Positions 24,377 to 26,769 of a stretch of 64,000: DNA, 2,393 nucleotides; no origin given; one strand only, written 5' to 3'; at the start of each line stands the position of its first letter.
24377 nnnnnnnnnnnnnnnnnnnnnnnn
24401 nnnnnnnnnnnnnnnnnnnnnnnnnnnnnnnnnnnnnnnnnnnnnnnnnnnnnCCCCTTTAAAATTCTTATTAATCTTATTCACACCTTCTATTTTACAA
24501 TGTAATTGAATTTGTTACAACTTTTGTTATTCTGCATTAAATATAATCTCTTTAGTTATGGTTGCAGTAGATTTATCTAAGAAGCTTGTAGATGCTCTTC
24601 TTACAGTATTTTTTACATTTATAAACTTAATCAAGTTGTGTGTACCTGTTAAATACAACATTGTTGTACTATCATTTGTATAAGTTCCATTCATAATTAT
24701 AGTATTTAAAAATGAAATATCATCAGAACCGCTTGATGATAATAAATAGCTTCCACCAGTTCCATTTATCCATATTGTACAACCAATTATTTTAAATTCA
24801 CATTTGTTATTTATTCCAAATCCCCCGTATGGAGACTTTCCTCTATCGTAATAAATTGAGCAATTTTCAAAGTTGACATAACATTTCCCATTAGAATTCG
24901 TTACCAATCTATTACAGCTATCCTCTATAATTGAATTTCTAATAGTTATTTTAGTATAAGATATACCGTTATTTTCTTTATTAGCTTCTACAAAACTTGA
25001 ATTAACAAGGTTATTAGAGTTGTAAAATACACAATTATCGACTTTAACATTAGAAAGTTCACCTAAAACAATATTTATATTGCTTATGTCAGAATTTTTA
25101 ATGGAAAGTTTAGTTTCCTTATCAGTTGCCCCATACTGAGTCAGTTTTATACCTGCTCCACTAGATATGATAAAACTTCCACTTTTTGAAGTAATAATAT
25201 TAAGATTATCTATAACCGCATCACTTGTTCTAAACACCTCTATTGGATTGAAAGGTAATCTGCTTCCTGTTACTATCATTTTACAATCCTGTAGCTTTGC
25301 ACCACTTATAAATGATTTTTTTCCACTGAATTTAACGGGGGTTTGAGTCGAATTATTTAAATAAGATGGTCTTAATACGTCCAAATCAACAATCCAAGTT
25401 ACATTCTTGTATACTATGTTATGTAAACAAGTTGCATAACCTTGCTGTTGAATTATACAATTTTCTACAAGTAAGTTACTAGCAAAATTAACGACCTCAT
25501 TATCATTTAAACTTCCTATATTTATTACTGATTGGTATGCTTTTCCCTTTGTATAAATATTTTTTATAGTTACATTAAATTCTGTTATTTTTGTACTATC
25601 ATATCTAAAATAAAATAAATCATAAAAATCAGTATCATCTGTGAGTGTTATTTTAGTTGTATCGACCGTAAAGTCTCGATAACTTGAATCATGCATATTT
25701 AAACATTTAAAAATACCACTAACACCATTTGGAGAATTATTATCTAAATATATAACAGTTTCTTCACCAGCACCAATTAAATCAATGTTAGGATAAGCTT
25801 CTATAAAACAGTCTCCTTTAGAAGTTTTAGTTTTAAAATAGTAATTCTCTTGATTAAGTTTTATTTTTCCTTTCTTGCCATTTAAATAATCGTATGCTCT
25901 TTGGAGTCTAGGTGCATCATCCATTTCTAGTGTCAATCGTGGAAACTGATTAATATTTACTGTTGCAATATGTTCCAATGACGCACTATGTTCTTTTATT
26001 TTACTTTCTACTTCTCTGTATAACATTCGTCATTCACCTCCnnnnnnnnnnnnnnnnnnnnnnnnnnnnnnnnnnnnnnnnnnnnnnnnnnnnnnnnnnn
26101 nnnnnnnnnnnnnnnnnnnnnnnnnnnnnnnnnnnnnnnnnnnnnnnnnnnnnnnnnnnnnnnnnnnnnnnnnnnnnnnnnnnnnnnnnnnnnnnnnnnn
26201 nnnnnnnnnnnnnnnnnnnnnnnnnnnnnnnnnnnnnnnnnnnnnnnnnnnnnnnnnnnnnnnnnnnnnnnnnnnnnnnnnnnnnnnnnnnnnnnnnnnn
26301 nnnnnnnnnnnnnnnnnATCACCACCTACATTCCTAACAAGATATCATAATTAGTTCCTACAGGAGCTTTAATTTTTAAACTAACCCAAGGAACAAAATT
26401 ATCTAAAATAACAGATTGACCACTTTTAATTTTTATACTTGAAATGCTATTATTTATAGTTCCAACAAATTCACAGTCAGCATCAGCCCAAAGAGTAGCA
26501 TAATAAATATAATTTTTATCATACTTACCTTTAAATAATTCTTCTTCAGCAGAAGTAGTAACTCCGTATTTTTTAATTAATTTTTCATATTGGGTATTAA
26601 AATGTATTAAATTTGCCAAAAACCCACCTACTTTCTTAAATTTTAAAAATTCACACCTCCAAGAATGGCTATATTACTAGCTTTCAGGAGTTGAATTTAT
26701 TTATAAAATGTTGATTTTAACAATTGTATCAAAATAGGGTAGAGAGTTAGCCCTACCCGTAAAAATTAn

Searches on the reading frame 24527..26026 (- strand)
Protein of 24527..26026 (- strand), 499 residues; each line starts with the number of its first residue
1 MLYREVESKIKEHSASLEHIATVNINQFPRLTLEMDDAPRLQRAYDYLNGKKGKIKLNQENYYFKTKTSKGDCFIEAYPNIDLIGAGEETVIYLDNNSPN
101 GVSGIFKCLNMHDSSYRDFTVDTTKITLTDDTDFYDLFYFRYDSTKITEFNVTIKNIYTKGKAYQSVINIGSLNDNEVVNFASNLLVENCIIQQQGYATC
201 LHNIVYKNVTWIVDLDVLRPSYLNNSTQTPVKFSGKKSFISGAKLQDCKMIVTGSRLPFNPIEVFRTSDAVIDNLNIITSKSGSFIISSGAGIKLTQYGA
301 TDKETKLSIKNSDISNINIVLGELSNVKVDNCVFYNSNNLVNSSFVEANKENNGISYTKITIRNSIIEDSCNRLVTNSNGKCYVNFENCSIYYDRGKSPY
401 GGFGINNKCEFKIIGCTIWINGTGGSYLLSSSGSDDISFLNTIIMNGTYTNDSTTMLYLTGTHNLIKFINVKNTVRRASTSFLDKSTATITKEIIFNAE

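Call 3: search_protein_families(library=pfam, proteins=[window:24527-26026:-], max_evalue=0.01)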
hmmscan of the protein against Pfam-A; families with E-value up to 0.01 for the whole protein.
window:24527-26026:- (499 aa): 0 families

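Call 4: search_protein_families(library=ncbifam, proteins=[window:24527-26026:-], max_evalue=0.01)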
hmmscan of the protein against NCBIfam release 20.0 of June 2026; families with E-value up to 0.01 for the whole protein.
window:24527-26026:- (499 aa): 0 families

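Call 5: search_protein_families(library=phrogs, proteins=[window:24527-26026:-], max_evalue=0.001)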
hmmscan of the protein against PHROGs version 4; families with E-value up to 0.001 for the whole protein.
window:24527-26026:- (499 aa): 0 families

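Call 20: find_related_loci(query=window:24527-26026:-, collection=viral_contigs, flank=10000)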
Query window:24527-26026:- (499 aa) in viral_contigs; peptide patterns used: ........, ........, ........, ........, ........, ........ (x = any residue, [..] = any of these).
2 stretches matched a pattern, but none encodes a relative of the query by tblastn (E <= 1e-3).

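Call 27: search_dna_similar(query=window:24527-26026:-, collection=phages, mode=protein, max_rows=25, max_evalue=0.001)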
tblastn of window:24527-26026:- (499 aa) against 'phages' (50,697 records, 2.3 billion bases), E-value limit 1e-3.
Records with a match: 24; places in all: 24; records where one place covers at least 80% of the query: 0.
Best place of each record, by identity: <60% 24.
By first word of the organism name: Staphylococcus 24.
By host as written in the record: Staphylococcus aureus 16; Staphylococcus aureus ATCC 25923 2; Staphylococcus aureus RN4220 1; Staphylococcus aureus ATCC 29213 1; Staphylococcus aureus CCARM 3089 1; Staphylococcus aureus ATCC 13301 1; Staphylococcus sp. 1; Staphylococcus aureus ATCC43300 1.
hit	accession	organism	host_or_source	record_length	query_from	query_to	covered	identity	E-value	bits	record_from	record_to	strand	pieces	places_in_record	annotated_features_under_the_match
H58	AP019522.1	Staphylococcus phage MR003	Staphylococcus aureus RN4220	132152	23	68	9%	51.0%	3e-4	50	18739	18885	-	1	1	hypothetical protein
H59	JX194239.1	Staphylococcus phage SA11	Staphylococcus aureus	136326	23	68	9%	49.0%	7e-4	49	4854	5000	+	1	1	hypothetical protein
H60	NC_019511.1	Staphylococcus phage SA11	Staphylococcus aureus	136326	23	68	9%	49.0%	7e-4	49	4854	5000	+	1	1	hypothetical protein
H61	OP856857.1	Staphylococcus phage PBSA08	Staphylococcus aureus ATCC 29213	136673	23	68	9%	49.0%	7e-4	49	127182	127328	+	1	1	hypothetical protein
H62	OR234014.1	Staphylococcus phage SAC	Staphylococcus aureus CCARM 3089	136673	23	68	9%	49.0%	7e-4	49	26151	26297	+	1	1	hypothetical protein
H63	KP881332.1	Staphylococcus phage Stau2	Staphylococcus aureus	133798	23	68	9%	49.0%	8e-4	48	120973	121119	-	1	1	hypothetical protein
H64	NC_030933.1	Staphylococcus phage Stau2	Staphylococcus aureus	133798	23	68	9%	49.0%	8e-4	48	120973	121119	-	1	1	hypothetical protein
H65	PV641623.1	Staphylococcus phage St1.CM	Staphylococcus aureus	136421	23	68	9%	49.0%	8e-4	48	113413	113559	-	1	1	autotransporter adhesin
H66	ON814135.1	Staphylococcus phage vB_SauM-V1SA20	Staphylococcus aureus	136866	23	68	9%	49.0%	8e-4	48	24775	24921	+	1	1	autotransporter adhesin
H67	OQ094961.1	Staphylococcus phage SSP49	Staphylococcus aureus ATCC 13301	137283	23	68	9%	49.0%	8e-4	48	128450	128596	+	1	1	hypothetical protein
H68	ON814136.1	Staphylococcus phage vB_SauM-V1SA22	Staphylococcus aureus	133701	23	68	9%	49.0%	8e-4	48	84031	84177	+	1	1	autotransporter adhesin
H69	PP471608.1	Staphylococcus phage LJLAME001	Staphylococcus sp.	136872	23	68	9%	49.0%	8e-4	48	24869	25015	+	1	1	hypothetical protein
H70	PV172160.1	Staphylococcus phage StAP1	Staphylococcus aureus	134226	23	68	9%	49.0%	8e-4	48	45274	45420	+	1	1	hypothetical protein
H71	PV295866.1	Staphylococcus phage CIFT_MFB_MRSA13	Staphylococcus aureus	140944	23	68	9%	49.0%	8e-4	48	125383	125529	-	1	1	hypothetical protein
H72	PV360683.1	Staphylococcus phage CIFT_MFB_MRSA16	Staphylococcus aureus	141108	23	68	9%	49.0%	8e-4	48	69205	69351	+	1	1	hypothetical protein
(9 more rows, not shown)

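Call 29: find_homologous_proteins(query=window:24527-26026:-, max_evalue=0.001)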
Query window:24527-26026:- (499 aa): 6 proteins with E <= 0.001 among 8000 candidates.
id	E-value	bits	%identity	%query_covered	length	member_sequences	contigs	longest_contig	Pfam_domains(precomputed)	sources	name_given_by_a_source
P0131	0.0e+0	1107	100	100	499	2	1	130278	-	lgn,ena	-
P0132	1.0e-245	834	75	99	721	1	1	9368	PF27067.1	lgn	-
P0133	1.4e-245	834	75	99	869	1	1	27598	PF27067.1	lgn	-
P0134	5.1e-209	713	66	98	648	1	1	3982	-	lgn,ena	-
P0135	4.8e-113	397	43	100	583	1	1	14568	-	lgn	-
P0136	6.3e-83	297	36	98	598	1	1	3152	-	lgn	-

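Call 30: find_encoding_contigs(protein=P0133, flank=10000, max_places=3)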
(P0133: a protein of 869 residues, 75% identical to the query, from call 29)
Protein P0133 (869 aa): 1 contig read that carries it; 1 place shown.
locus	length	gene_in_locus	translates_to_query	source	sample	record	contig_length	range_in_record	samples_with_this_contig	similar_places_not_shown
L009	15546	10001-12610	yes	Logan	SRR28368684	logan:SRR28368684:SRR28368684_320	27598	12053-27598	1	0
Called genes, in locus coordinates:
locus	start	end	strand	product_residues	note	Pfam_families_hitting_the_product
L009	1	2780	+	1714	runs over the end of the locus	PF10145:PhageMin_Tail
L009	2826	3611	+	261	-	PF20195:DUF6558, PF20753:DUF6558_C (faint)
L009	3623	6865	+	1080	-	-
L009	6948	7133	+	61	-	-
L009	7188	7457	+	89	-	-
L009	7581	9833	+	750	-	PF27067:YomF_N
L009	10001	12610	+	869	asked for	PF27067:YomF_N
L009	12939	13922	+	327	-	PF01520:Amidase_3, PF08460:SH3_5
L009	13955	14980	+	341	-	PF10651:BppU_N, PF06825:HSBP1 (faint)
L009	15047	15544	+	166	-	?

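Call 31: find_encoding_contigs(protein=P0132, flank=10000, max_places=3)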
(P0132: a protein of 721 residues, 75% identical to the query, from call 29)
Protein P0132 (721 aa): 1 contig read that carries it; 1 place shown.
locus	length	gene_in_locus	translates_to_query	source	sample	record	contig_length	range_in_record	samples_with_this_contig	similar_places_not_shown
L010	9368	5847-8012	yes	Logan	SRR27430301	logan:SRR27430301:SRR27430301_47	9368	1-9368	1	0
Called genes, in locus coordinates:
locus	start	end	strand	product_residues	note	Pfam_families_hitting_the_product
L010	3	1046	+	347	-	?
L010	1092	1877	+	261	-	PF20195:DUF6558, PF20753:DUF6558_C (faint)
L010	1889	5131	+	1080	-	-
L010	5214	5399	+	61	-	-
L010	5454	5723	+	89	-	-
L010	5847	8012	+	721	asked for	PF27067:YomF_N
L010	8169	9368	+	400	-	?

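Call 32: find_encoding_contigs(protein=P0135, flank=10000, max_places=3)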
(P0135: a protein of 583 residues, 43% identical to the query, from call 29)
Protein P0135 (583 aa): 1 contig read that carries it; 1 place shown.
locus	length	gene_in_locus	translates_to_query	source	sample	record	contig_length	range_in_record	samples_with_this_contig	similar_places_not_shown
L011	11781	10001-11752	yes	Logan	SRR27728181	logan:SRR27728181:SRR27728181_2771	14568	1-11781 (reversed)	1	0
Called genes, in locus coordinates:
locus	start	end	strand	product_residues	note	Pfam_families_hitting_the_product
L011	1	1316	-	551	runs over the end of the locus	PF03175:DNA_pol_B_2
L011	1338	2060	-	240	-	-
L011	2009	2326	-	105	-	PF05464:Phi-29_GP4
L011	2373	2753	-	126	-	-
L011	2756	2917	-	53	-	-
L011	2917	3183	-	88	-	-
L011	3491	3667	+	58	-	-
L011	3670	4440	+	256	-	PF01183:Glyco_hydro_25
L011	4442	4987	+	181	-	PF18013:Phage_lysozyme2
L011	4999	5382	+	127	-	-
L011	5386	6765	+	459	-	PF25622:Phi29_MCP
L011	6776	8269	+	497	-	PF16838:Caud_tail_N, PF20934:phi29_gp9_C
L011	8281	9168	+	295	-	PF05352:Phage_connector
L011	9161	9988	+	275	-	-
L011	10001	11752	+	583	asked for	-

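Call 53: predict_structure(alignment_id=A3)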
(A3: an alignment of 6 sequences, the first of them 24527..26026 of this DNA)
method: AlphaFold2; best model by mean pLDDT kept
length: 499 residues; sequences in the alignment: 6
mean_pLDDT: 84.2   pTM: 0.86
mean pLDDT of the five models: 84.2, 83.9, 82.3, 71.9, 71.5
residues with pLDDT >= 90: 235; 70-90: 191; 50-70: 57; < 50: 16
segments of 3 or more residues with pLDDT < 50: 12-18
pLDDT, mean of each block of 10 residues (from residue 1): 51 50 90 87 93 93 78 87 94 72 82 97 87 87 88 97 90 78 96 89 97 87 81 89 96 88 94 93 89 62 92 92 93 87 72 72 89 68 93 74 71 92 72 89 83 70 91 78 82 87
secondary structure, 60 per line:
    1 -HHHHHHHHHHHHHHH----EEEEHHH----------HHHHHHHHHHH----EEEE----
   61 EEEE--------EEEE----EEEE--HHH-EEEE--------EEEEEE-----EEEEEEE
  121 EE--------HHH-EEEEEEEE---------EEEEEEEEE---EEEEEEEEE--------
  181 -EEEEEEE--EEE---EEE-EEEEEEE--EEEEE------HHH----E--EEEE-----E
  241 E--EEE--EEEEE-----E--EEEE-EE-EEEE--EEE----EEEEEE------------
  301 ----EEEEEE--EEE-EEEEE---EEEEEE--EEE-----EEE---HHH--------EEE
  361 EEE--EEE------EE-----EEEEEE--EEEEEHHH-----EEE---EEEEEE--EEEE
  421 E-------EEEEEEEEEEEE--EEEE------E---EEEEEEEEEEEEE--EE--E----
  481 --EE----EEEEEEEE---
elements in order: H2-16 E21-24 H38-48 E53-56 E61-64 E73-76 E81-84 E91-94 E103-108 E114-122 E135-142 E152-160 E164-172 E182-188 E191-193 E197-199 E201-207 E210-214 E231-234 E244-246 E249-253 E262-265 E270-273 E276-278 E283-288 E305-310 E313-315 E317-321 E325-330 E333-335 E341-343 E358-363 E366-368 E382-387 E390-394 E403-405 E409-414 E417-421 E429-440 E443-446 E457-469 E489-496

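Call 56: fold_search(model_id=the predicted structure, library=pdb)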
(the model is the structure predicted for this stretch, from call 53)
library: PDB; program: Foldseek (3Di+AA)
matches with E <= 10: 393; with E <= 0.001: 73
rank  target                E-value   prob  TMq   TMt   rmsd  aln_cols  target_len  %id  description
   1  5lw3                  4.7e-08  1.00  0.39  0.49  10.9       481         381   13  Azotobacter vinelandii Mannuronan C-5 epimerase AlgE6 A-module (released 2017-10-25)
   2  7c7d_A                1.8e-06  1.00  0.48  0.45   7.8       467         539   12  Crystal structure of the catalytic unit of thermostable GH87 alpha-1,3-glucanase from Streptomyces thermodiastaticus s (released 2020-11-11)
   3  2pyh_B                2.3e-06  1.00  0.37  0.46  10.3       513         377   12  Azotobacter vinelandii Mannuronan C-5 epimerase AlgE4 A-module complexed with mannuronan trisaccharide (released 2008-05-27)
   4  2pyh_A                2.4e-06  1.00  0.38  0.47  11.3       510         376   12  Azotobacter vinelandii Mannuronan C-5 epimerase AlgE4 A-module complexed with mannuronan trisaccharide (released 2008-05-27)
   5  9ozd_C                3.2e-06  1.00  0.21  0.27  15.5       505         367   12  Crystal structure of the polysaccharide lyase RbmB from Vibrio cholerae bound to Vibrio Polysaccharide (released 2026-03-11)
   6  4xn0                  8.5e-06  1.00  0.53  0.46   8.1       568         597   11  Tailspike protein mutant E372A of E. coli bacteriophage HK620 (released 2016-01-27)
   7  3zpp                  1.4e-05  1.00  0.29  0.32  15.0       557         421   10  Structure of the Streptococcus pneumoniae surface protein and adhesin PfbA (released 2013-05-29)
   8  7jw4_A                1.4e-05  1.00  0.21  0.19  17.5       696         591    9  Crystal structure of PdGH110B in complex with D-galactose (released 2020-11-04)
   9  4xn3_A                1.5e-05  1.00  0.51  0.44   7.7       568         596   11  Tailspike protein mutant E372A of E. coli bacteriophage HK620 in complex with hexasaccharide (released 2016-01-27)
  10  6gvp_A                1.6e-05  1.00  0.45  0.39   8.6       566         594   11  TAILSPIKE PROTEIN MUTANT E372Q (DELTA N471/S472) OF E. COLI BACTERIOPHAGE HK620 IN COMPLEX WITH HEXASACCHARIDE (released 2018-07-11)
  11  6nw9_C                2.9e-05  1.00  0.44  0.37   9.1       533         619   12  CRYSTAL STRUCTURE OF A TAILSPIKE PROTEIN 3 (TSP3, ORF212) FROM ESCHERICHIA COLI O157:H7 BACTERIOPHAGE CBA120 (released 2019-06-05)
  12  4xkw_A                2.9e-05  1.00  0.44  0.38  10.9       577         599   12  Tailspike protein mutant D339N of E. coli bacteriophage HK620 in complex with pentasaccharide (released 2016-01-20)
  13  8ja4                  3.3e-05  1.00  0.40  0.42  10.0       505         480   13  Structure of the alginate epimerase/lyase (released 2024-05-08)
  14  3suc                  3.3e-05  1.00  0.47  0.33  12.9       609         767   13  Crystal structure of the pre-mature bacteriophage phi29 gene product 12 (released 2011-08-03)
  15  8yk2_B                3.4e-05  1.00  0.29  0.24  16.4       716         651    9  Blood group B alpha-1,3-galactosidase AgaBb from Bifidobacterium bifidum, construct T7-tag_24-700 (released 2024-07-10)
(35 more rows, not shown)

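Call 62: find_encoding_contigs(protein=P0131, flank=3000, max_places=3)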
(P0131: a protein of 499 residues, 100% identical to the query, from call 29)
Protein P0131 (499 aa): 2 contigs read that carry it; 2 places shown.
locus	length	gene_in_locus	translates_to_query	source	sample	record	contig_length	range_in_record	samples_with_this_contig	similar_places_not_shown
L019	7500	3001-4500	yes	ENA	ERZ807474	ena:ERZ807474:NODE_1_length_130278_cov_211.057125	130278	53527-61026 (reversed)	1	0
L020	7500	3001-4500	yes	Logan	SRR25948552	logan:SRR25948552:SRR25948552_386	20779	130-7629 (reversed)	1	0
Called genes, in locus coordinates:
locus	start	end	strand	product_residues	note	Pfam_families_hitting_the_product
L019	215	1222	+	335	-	PF13495:Phage_int_SAM_4 (weak), PF00589:Phage_integrase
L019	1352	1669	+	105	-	PF10960:Holin_BhlA (faint)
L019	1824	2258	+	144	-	-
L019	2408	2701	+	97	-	-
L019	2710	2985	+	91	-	-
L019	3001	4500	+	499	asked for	-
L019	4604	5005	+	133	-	PF25084:LbH_EIF2B (faint), PF25087:GMPPB_C (faint), PF14602:Hexapep_2 (faint), PF00132:Hexapep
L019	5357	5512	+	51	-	-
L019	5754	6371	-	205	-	PF00265:TK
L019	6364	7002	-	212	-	PF06941:NT5C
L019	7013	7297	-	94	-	-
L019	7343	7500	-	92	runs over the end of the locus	-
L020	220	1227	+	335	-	PF13495:Phage_int_SAM_4 (weak), PF00589:Phage_integrase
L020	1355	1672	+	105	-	PF10960:Holin_BhlA (weak)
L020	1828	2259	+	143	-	-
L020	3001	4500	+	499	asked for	-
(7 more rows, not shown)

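Call 65: find_encoding_contigs(protein=P0131, flank=10000, max_places=3)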
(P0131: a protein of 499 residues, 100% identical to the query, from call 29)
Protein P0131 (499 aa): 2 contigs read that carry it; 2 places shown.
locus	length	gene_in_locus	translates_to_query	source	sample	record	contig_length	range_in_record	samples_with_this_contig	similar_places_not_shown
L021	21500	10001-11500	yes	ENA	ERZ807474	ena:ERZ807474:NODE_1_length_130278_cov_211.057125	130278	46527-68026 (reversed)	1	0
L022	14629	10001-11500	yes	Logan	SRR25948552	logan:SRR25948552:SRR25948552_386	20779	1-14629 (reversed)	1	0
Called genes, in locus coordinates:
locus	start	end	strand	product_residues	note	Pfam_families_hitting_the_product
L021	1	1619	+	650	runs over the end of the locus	PF27067:YomF_N (weak), PF03009:GDPD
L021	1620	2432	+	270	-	-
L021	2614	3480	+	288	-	PF01510:Amidase_2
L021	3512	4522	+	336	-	PF10651:BppU_N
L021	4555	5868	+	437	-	PF00657:Lipase_GDSL, PF13472:Lipase_GDSL_2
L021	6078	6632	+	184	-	-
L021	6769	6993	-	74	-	-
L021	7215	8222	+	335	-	PF13495:Phage_int_SAM_4 (weak), PF00589:Phage_integrase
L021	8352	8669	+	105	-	PF10960:Holin_BhlA (faint)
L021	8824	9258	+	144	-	-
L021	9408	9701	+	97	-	-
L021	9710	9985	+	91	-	-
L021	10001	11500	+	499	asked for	-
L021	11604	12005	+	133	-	PF25084:LbH_EIF2B (faint), PF25087:GMPPB_C (faint), PF14602:Hexapep_2 (faint), PF00132:Hexapep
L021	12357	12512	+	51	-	-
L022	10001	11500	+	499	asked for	-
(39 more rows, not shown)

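Call 75: search_protein_families(library=padloc, proteins=[window:24527-26026:-], max_evalue=0.001)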
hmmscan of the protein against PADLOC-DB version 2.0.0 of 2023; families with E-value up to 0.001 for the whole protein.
window:24527-26026:- (499 aa): 0 families

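Call 80: search_dna_similar(query=L011:5386-6765:+, collection=phages, mode=protein, max_rows=10)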
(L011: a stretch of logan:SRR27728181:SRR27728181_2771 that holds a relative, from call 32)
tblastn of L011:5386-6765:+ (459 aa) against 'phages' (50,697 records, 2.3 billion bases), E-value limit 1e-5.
Records with a match: 238; places in all: 248; records where one place covers at least 80% of the query: 96.
Best place of each record, by identity: <60% 238.
By first word of the organism name: Bacillus 92; Clostridium 58; Curtobacterium 18; Enterococcus 16; Bacteriophage 15; Bifidobacterium 11; Arthrobacter 6; Streptococcus 5; Microbacterium 4; Rhizobium 2; and 7 more.
By host as written in the record: - 30; Clostridium perfringens 21; Bacillus subtilis 13; Bacillus cereus 11; Curtobacterium flaccumfaciens NRRL B-729 SEA 8; Bacillus thuringiensis subsp. kurstaki ATCC 33679 7; Bacillus thuringiensis subspecies kurstaki 6; Bifidobacterium asteroides 6; and 71 more.
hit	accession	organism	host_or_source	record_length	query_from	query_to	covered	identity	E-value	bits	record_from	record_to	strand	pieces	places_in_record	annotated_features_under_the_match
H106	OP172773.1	Clostridium phage CS229P2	Clostridium_Q symbiosum DA229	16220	1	457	100%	59.5%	5e-167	526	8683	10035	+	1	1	major capsid protein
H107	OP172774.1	Clostridium phage CS229P3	Clostridium_Q symbiosum DA229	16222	1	457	100%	59.5%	5e-167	526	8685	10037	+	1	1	major capsid protein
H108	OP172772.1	Clostridium phage CS229P1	Clostridium_Q symbiosum DA229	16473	1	457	100%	59.5%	5e-167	526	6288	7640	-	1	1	major capsid protein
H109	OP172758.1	Hungatella phage CH17P1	Hungatella sp. 005845265 CSC17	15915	5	459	99%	58.9%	1e-161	511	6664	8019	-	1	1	major capsid protein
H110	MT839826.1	Bacteriophage sp.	human fecal samples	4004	1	458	100%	53.6%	3e-150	465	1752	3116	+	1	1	record has no annotation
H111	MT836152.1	Bacteriophage sp.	human fecal samples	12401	1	457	100%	51.2%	2e-132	427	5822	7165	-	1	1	record has no annotation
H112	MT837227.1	Bacteriophage sp.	human fecal samples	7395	10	459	98%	50.3%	3e-124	403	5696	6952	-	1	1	record has no annotation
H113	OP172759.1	Clostridium phage CI55P1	Clostridium_AQ sp003481775 DA55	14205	1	459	100%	46.4%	7e-117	382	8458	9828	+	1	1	major capsid protein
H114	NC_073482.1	Clostridium phage CI55P1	Clostridium_AQ sp003481775 DA55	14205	1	459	100%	46.4%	7e-117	382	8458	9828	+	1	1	major capsid protein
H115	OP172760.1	Clostridium phage CI55P2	Clostridium_AQ sp003481775 DA55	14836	1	459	100%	46.4%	7e-117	382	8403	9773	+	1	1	major capsid protein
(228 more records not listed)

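Call 86: find_encoding_contigs(protein=P0134, flank=5000, max_places=3)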
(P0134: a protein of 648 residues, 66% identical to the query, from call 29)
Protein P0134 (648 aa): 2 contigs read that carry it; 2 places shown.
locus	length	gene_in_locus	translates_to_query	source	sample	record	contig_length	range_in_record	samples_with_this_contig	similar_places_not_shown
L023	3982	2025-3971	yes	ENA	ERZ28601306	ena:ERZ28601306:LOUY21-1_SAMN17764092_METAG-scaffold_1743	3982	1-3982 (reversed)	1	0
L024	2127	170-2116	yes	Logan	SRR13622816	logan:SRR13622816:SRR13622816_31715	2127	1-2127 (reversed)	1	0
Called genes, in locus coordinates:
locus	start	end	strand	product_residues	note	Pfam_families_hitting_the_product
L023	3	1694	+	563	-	?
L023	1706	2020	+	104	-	-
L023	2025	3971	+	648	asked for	-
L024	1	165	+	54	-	?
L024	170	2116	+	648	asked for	-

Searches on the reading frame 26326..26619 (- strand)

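Call 3: search_protein_families(library=pfam, proteins=[window:26326-26619:-], max_evalue=0.01)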
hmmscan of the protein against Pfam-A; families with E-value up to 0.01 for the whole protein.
window:26326-26619:- (97 aa): 1 family
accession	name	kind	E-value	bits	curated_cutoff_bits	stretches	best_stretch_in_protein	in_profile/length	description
PF16377.10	DUF4987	-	0.0029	18.1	28.7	1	25-96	6-77/154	Domain of unknown function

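Call 5: search_protein_families(library=phrogs, proteins=[window:26326-26619:-], max_evalue=0.001)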
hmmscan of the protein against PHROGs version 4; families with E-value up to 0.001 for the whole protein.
window:26326-26619:- (97 aa): 0 families

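Call 75: search_protein_families(library=padloc, proteins=[window:26326-26619:-], max_evalue=0.001)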
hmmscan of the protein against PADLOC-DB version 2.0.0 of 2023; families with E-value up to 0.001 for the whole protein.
window:26326-26619:- (97 aa): 0 families
